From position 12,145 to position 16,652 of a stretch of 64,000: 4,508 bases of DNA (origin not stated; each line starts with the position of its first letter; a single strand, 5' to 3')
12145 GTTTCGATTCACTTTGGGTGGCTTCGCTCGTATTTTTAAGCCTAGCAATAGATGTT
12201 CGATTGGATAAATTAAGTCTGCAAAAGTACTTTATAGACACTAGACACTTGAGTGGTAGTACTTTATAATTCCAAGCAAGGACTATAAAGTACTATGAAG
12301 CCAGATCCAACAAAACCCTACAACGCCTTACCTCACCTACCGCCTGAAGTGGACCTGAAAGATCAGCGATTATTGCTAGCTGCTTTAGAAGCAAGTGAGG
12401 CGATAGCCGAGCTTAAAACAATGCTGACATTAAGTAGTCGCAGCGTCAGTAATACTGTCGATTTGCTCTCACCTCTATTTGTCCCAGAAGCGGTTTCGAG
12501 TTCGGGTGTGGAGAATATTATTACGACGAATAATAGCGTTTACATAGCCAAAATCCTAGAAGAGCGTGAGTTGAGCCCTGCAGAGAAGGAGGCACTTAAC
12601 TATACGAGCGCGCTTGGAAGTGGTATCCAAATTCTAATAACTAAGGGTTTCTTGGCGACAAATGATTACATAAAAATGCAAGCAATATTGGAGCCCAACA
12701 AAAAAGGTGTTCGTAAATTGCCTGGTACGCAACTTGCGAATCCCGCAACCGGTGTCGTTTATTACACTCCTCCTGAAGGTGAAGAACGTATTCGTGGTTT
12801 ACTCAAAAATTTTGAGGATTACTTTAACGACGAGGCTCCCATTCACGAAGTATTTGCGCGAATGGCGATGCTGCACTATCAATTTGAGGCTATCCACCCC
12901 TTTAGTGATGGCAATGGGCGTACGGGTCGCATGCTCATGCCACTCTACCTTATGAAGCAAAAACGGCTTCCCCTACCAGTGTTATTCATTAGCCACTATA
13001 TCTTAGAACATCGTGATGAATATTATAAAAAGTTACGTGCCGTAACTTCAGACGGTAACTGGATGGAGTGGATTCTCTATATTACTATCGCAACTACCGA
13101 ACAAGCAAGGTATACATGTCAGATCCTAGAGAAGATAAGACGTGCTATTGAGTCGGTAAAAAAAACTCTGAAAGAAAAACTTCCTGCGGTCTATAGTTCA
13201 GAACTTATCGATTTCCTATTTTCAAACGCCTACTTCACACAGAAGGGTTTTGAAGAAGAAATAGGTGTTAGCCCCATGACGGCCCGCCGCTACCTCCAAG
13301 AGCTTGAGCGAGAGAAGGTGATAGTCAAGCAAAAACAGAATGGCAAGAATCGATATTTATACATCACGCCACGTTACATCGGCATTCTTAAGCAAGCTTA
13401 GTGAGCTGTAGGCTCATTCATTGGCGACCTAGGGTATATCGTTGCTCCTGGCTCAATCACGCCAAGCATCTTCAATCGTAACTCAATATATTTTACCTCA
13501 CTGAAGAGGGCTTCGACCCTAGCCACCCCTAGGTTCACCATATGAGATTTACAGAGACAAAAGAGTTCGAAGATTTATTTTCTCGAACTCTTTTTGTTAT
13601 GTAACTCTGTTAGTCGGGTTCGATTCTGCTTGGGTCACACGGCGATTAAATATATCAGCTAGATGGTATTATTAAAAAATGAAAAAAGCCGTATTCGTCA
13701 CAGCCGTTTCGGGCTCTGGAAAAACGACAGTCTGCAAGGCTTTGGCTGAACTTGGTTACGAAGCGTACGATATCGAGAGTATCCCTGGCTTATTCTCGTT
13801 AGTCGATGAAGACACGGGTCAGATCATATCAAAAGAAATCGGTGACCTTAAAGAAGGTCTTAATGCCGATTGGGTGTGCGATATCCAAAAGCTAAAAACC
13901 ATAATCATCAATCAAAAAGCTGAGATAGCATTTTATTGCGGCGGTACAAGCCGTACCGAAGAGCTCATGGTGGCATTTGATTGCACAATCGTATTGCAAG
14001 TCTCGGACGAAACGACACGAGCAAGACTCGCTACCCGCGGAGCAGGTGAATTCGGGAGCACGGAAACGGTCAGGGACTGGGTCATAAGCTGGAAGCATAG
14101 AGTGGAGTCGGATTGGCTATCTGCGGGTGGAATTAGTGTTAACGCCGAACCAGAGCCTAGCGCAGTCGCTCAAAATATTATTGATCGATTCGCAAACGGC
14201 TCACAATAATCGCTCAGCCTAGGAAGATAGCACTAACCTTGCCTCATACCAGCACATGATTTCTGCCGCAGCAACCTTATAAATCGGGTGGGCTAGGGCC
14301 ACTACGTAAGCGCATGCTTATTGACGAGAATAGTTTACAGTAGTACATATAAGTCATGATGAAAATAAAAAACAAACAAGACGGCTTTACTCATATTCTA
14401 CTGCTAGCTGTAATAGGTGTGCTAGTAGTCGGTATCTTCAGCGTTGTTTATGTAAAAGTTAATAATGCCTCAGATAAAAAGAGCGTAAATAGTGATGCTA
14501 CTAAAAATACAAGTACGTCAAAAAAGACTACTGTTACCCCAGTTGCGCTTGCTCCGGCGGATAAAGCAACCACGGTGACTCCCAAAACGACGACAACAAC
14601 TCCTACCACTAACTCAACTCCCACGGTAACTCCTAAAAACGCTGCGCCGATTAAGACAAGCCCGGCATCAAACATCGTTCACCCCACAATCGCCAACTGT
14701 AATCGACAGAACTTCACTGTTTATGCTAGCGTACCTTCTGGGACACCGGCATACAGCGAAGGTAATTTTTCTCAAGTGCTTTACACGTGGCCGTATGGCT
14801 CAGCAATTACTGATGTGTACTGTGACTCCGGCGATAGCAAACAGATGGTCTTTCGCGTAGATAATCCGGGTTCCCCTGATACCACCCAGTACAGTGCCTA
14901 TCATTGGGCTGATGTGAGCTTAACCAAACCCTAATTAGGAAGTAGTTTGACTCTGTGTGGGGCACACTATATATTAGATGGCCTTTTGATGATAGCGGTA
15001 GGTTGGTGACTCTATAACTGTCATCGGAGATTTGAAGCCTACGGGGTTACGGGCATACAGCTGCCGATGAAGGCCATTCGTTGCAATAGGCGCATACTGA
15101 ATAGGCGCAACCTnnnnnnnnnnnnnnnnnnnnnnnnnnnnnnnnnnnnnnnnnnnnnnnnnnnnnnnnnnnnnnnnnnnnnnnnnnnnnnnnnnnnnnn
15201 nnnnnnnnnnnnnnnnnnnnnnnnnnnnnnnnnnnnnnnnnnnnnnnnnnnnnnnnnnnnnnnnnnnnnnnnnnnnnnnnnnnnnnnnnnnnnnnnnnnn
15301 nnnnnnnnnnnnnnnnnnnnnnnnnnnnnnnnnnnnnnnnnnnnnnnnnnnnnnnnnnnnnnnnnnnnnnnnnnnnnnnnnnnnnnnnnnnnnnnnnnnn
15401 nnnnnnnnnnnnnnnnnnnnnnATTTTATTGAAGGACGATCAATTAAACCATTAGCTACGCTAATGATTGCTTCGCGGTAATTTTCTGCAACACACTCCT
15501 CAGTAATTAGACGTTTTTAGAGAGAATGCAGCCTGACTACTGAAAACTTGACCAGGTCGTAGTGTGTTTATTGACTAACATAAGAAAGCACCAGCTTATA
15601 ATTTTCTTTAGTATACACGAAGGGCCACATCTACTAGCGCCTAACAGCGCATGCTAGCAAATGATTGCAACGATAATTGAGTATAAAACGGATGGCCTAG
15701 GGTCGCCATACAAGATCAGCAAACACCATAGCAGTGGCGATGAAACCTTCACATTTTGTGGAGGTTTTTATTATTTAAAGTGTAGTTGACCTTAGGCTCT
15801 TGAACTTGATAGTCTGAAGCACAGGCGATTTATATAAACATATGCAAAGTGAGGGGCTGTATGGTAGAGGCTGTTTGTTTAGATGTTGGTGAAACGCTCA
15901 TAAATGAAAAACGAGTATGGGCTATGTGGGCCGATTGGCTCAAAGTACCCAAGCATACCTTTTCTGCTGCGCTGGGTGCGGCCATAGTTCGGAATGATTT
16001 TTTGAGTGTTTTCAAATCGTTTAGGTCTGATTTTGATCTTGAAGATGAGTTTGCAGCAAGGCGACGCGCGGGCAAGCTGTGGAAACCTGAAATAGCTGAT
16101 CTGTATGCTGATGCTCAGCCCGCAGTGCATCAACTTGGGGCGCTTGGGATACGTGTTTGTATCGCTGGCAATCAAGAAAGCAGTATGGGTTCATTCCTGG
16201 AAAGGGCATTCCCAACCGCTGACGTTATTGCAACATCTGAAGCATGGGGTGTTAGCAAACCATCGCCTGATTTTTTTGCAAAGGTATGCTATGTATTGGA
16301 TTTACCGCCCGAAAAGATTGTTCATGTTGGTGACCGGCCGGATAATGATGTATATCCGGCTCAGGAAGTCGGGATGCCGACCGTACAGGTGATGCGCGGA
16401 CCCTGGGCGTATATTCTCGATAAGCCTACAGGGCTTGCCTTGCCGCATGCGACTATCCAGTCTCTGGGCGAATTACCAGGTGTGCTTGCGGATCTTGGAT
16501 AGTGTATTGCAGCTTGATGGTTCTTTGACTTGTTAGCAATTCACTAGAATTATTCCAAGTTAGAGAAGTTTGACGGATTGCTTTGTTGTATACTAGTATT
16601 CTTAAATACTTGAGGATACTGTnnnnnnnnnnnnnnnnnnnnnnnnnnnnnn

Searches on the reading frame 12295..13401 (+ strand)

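Call 20: search_protein_families(library=pfam, proteins=[window:12295-13401:+], max_evalue=0.01)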
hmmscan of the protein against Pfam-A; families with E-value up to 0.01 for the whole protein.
window:12295-13401:+ (368 aa): 7 families
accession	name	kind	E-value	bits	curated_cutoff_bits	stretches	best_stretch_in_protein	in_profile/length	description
PF02661.23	Fic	-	1.4e-16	61.5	24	1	153-219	30-93/93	Fic/DOC family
PF13784.11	Fic_N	-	8.2e-13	48.6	26.7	1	31-112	5-82/82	Fic/DOC family N-terminal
PF21248.3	SoFic-like_C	-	6.2e-10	39.6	27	1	286-360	3-75/76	Protein adenylyltransferase SoFic-like, C-terminal domain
PF00392.27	GntR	-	0.00023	21.2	27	0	321-350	32-61/64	Bacterial regulatory proteins, gntR family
PF08279.18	HTH_11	-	0.00037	20.7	25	0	305-349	6-51/55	HTH domain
PF04703.18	FaeA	-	0.0031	18.2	20.7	0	303-345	4-47/62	FaeA-like protein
PF08220.18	HTH_DeoR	-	0.0036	17.4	21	1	321-345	22-46/57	DeoR-like helix-turn-helix domain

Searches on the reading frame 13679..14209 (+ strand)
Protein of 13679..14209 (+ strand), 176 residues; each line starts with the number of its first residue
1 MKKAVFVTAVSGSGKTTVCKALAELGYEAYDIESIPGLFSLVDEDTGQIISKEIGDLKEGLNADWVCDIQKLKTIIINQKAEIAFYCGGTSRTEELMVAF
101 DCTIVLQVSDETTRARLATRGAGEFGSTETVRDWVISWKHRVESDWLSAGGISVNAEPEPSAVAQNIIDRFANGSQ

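Call 20: search_protein_families(library=pfam, proteins=[window:13679-14209:+], max_evalue=0.01)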
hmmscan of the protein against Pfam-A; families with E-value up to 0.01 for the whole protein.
window:13679-14209:+ (176 aa): 4 families
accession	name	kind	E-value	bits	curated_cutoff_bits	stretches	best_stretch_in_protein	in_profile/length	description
PF13238.12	AAA_18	-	4e-10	40.7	29.4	1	5-124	1-115/128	AAA domain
PF13207.12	AAA_17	-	0.0046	17.7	27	0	10-118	3-120/136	AAA domain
PF13671.12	AAA_33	-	0.0079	16.9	27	0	10-27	7-25/143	AAA domain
PF13401.12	AAA_22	-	0.0093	16.7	27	0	3-25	6-28/130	AAA domain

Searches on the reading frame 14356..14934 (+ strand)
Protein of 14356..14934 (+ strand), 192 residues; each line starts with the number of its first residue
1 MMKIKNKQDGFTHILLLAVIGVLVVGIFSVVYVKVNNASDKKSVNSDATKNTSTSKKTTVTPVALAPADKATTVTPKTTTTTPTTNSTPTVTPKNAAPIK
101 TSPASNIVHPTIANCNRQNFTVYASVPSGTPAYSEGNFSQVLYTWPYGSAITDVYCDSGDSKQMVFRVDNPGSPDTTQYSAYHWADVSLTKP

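Call 20: search_protein_families(library=pfam, proteins=[window:14356-14934:+], max_evalue=0.01)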
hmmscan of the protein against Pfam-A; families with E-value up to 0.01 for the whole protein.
window:14356-14934:+ (192 aa): 1 family
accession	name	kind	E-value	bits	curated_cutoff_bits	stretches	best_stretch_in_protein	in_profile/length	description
PF01456.22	Mucin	-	0.0035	17.8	34.7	1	19-111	9-105/143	Mucin-like glycoprotein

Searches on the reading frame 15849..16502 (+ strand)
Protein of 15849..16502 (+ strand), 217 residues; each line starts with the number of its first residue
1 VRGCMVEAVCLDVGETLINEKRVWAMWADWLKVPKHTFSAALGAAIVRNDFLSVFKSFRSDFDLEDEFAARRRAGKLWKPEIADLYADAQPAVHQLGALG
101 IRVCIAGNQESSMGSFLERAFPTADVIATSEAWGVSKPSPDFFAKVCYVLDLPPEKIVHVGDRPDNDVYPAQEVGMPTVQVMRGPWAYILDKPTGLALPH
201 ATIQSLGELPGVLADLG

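Call 7: search_protein_families(library=pfam, proteins=[window:15849-16502:+], max_evalue=0.01)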
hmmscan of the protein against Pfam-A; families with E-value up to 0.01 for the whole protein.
window:15849-16502:+ (217 aa): 3 families
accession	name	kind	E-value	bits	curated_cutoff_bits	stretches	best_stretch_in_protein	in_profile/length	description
PF00702.32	Hydrolase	-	1.5e-11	45.5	26.4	1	7-175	2-191/191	haloacid dehalogenase-like hydrolase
PF13242.12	Hydrolase_like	-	6.8e-10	39.2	22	1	136-184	3-51/75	HAD-hyrolase-like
PF13419.12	HAD_2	-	8.5e-08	32.9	23.8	1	78-181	73-178/178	Haloacid dehalogenase-like hydrolase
